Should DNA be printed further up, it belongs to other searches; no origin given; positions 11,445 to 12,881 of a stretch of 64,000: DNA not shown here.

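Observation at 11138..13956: Candidate archaeal peptide-modification cassette: RRE-fused ThiF/E1-like adenylyltransferase plus RRE-fused membrane HExxH metalloprotease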

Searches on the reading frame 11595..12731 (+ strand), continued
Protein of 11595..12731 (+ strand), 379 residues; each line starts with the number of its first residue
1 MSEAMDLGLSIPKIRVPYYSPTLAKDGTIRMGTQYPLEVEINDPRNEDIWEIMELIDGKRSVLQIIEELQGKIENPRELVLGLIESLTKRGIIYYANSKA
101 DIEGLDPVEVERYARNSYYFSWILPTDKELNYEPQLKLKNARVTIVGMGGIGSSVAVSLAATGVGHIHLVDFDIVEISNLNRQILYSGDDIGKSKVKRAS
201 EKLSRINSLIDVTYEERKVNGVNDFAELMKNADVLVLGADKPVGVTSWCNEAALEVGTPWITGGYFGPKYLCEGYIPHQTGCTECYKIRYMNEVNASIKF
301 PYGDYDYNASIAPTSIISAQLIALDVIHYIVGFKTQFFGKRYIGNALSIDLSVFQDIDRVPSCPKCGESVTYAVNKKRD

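Call 16: find_encoding_contigs(protein=P0013, flank=6000, max_places=3)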
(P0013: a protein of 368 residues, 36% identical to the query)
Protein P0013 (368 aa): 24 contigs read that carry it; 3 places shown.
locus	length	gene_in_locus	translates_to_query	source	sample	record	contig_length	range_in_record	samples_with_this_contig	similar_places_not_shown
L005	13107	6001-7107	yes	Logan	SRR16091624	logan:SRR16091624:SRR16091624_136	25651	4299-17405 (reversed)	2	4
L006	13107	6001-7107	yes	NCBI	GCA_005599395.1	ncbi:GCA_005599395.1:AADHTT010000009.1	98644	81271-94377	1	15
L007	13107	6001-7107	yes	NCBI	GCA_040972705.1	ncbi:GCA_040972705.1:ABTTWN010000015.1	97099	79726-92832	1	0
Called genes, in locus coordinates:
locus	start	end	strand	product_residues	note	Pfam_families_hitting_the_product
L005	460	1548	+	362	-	-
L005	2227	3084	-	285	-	PF00929:RNase_T, PF16473:Rv2179c-like (faint)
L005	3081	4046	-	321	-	PF11740:KfrA_N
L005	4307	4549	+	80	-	PF03693:ParD_antitoxin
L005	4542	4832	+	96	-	PF05016:ParE_toxin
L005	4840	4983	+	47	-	-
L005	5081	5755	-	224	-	PF12840:HTH_20, PF14947:HTH_45 (faint)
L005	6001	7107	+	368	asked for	PF00899:ThiF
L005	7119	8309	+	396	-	PF05977:MFS_3, PF07690:MFS_1, PF13347:MFS_2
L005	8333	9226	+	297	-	-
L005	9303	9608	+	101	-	PF03992:ABM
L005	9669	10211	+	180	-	-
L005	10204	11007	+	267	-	PF01695:IstB_IS21, PF00308:Bac_DnaA, PF00004:AAA (weak), PF13173:AAA_14 (weak)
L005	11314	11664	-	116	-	PF00665:rve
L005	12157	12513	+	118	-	-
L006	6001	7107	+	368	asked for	PF00899:ThiF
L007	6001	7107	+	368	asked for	PF00899:ThiF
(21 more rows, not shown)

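Call 17: find_encoding_contigs(protein=P0008, flank=6000, max_places=2)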
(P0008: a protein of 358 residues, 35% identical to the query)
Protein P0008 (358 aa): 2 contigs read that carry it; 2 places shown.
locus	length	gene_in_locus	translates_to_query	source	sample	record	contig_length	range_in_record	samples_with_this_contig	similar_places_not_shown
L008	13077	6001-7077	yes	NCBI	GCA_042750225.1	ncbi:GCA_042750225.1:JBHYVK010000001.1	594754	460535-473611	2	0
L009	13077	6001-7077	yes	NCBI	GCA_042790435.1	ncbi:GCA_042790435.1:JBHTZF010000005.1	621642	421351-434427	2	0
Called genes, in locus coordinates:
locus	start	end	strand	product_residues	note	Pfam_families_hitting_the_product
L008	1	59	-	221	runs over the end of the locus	-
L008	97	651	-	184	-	PF00440:TetR_N, PF17926:TetR_C_21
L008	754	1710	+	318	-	PF00106:adh_short, PF01370:Epimerase (weak), PF13561:adh_short_C2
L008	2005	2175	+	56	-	-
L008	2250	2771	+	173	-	PF07291:MauE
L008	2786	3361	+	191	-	-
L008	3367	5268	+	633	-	PF00005:ABC_tran, PF02463:SMC_N (faint)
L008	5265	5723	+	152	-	PF10502:Peptidase_S26, PF00717:Peptidase_S24 (weak), PF10502:Peptidase_S26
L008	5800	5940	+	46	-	-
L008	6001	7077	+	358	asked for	PF00899:ThiF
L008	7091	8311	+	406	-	-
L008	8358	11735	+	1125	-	PF00486:Trans_reg_C, PF03704:BTAD, PF07719:TPR_2 (faint), PF17874:TPR_MalT (faint), PF00515:TPR_1 (faint), PF13181:TPR_8 (faint), PF13191:AAA_16 (weak), PF13424:TPR_12 (weak)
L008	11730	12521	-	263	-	PF00486:Trans_reg_C (weak), PF03704:BTAD, PF13428:TPR_14 (faint)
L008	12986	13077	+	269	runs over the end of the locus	PF02585:PIG-L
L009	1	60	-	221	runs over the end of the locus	-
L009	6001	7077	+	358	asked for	PF00899:ThiF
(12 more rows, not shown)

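Call 18: find_encoding_contigs(protein=P0011, flank=6000, max_places=2)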
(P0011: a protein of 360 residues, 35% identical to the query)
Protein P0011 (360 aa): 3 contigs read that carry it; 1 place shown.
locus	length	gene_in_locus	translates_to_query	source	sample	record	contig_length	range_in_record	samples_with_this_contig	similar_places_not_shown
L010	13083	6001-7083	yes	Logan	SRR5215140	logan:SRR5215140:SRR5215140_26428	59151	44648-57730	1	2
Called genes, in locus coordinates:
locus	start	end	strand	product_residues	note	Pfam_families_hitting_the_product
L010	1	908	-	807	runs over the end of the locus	PF01751:Toprim, PF01131:Topoisom_bac, PF01396:Zn_ribbon_Top1, PF13368:Toprim_C_rpt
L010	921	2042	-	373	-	PF21102:DprA_N, PF02481:DNA_processg_A, PF17782:WHD_DprA (weak)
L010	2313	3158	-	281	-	PF07751:Abi_2 (faint)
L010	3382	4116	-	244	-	PF03575:Peptidase_S51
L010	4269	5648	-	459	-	PF03606:DcuC, PF03553:Na_H_antiporter (weak), PF06808:DctM (weak)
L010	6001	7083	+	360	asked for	PF00899:ThiF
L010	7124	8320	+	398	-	PF05977:MFS_3, PF07690:MFS_1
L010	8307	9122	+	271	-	-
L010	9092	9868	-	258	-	PF01418:HTH_6, PF13580:SIS_2 (faint), PF01380:SIS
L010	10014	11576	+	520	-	PF02378:PTS_EIIC, PF00367:PTS_EIIB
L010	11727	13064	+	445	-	PF02056:Glyco_hydro_4, PF11975:Glyco_hydro_4C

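Call 28: predict_structure(protein=window:11595-12731:+)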
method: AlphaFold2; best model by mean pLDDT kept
length: 379 residues; sequences in the alignment: 1
mean_pLDDT: 32.2   pTM: 0.21
mean pLDDT of the five models: 32.2, 27.1, 25.8, 25.7, 24.6
residues with pLDDT >= 90: 0; 70-90: 0; 50-70: 0; < 50: 379
segments of 3 or more residues with pLDDT < 50: 1-379
pLDDT, mean of each block of 10 residues (from residue 1): 36 40 34 40 42 39 43 42 37 31 35 34 33 33 32 30 32 31 29 29 25 23 29 27 24 24 26 29 31 32 32 32 34 30 31 32 31 26
secondary structure, 60 per line:
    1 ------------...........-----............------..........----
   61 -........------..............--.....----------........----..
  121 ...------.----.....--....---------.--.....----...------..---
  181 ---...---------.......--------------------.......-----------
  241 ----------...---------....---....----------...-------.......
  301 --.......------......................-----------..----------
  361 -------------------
elements in order: E13-23 E29-40 H47-56 H62-69 H76-89 E92-96 H107-114 E119-123 E135-139 E142-145 E158-162 E167-169 E184-186 H196-202 H223-229 E263-266 E270-273 E284-286 E294-300 E303-309 H316-337

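Call 30: search_protein_families(library=ncbifam, proteins=[L008:7091-8308:+], max_evalue=0.001)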
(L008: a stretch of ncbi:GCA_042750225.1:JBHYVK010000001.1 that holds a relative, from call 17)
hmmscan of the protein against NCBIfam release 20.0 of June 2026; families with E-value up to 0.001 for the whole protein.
L008:7091-8308:+ (406 aa): 0 families

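Call 65: search_solved_structures(query=A6, max_evalue=1e-10, show_alignments=3)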
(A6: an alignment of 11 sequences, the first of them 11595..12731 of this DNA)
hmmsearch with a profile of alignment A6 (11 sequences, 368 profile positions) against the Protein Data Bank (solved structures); distinct sequences matched with E-value up to 1e-10: 68 (the best 60 are shown).
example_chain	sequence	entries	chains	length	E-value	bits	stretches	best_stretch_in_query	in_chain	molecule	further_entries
3h5a_A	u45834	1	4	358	5.7e-62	213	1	97-364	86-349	MccB protein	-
3h5n_A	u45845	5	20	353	8.7e-62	212.4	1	97-364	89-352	MccB protein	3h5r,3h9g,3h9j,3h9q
6om4_A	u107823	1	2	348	2.3e-61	211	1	96-363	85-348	MccB protein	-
5ff5_A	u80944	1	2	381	6.1e-55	189.9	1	2-210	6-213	PaaA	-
1zfn_A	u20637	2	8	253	1.2e-43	152.7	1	110-364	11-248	Adenylyltransferase thiF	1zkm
1zud_1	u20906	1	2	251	1.2e-43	152.7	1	110-364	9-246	Adenylyltransferase thiF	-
1jw9_B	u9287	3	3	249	2.3e-43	151.8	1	95-363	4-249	MOLYBDOPTERIN BIOSYNTHESIS MOEB PROTEIN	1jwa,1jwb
5tr4_A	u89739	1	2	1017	9.9e-36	126.6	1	121-270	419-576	Ubiquitin-activating enzyme E1 1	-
3cmm_A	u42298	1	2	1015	1.5e-35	126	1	121-270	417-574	Ubiquitin-activating enzyme E1 1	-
6nya_A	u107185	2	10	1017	1.5e-35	126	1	121-270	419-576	Ubiquitin-activating enzyme E1 1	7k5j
5l6h_A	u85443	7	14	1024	1.6e-35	126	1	121-270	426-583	Ubiquitin-activating enzyme E1 1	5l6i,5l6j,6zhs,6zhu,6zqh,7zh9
9jtc_A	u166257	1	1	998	1.7e-35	125.9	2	121-271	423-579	UBA7 protein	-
4nnj_A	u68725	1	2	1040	1.7e-35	125.9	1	121-270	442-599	Ubiquitin-activating enzyme E1 1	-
6zht_C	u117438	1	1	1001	3e-34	121.8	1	121-270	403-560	Ubiquitin-activating enzyme E1 1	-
8se9_A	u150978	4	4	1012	3e-33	118.5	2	122-274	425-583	Ubiquitin-like modifier-activating enzyme 7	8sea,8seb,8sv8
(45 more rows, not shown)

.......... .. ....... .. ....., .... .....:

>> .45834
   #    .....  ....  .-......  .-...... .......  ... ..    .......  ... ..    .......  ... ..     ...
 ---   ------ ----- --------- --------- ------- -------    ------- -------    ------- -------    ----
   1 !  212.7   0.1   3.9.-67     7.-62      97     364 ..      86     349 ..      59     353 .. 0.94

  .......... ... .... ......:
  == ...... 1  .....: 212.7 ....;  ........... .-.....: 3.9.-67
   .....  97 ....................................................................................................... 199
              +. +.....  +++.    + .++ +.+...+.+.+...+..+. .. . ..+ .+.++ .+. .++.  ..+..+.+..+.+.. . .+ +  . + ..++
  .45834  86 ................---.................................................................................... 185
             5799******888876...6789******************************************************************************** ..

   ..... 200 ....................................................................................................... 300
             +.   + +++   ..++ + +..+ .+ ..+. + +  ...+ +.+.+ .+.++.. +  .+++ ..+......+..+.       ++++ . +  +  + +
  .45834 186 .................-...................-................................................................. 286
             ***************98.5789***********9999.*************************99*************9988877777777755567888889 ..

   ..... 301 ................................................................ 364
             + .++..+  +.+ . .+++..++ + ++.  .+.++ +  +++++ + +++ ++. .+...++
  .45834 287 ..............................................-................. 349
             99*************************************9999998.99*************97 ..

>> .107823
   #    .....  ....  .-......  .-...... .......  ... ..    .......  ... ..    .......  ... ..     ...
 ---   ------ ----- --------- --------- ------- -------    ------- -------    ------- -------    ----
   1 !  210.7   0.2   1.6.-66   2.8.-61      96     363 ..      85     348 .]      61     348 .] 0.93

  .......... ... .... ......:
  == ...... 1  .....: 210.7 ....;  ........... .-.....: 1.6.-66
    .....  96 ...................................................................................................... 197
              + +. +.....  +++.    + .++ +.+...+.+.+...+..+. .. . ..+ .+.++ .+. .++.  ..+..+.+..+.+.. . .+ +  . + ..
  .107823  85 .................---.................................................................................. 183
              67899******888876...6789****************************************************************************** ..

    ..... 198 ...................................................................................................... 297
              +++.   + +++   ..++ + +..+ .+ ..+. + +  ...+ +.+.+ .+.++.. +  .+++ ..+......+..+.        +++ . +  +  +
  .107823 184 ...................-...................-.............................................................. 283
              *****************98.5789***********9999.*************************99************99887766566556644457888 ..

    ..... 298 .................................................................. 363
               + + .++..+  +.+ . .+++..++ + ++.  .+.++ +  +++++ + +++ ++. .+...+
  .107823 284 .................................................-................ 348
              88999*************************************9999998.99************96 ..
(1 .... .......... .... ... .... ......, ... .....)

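Call 95: search_protein_families(library=padloc, proteins=[window:11595-12731:+], max_evalue=0.001)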
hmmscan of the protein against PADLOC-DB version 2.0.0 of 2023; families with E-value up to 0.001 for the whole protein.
window:11595-12731:+ (379 aa): 33 families (the best 25 are shown)
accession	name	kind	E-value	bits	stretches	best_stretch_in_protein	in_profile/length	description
PDLC00855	E1-E2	-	4.8e-19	66.8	1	129-221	290-382/579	E1-E2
PDLC00829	E1-E2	-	6.7e-18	63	1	134-240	165-271/426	E1-E2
PDLC00832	E1-E2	-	2.9e-17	60.1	1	137-250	335-449/588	E1-E2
PDLC00836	E1-E2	-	3.3e-17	60.3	1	121-236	325-438/602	E1-E2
PDLC00844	E1-E2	-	4.2e-16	56.6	1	137-258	273-393/489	E1-E2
PDLC00851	E1-E2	-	4.6e-16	56.8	1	137-252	237-353/491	E1-E2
PDLC00837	E1-E2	-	9.4e-16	55.7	1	137-237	322-426/593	E1-E2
PDLC00828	E1-E2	-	2.1e-15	54.9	1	134-240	169-275/431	E1-E2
PDLC00840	E1-E2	-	5.2e-15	53.4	1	137-239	210-313/458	E1-E2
PDLC00843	E1-E2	-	3.2e-14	50.4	1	136-237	314-413/575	E1-E2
PDLC00848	E1-E2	-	4.2e-14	49.7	1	137-235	371-469/607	E1-E2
PDLC00839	E1-E2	-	1.8e-13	47.6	1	137-234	367-464/602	E1-E2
PDLC00847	E1-E2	-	1.9e-13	47.7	1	138-265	284-409/523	E1-E2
PDLC00856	E1-E2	-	1.4e-12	44.9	1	105-216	294-397/573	E1-E2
PDLC00850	E1-E2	-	4.1e-11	40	1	140-236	314-410/566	E1-E2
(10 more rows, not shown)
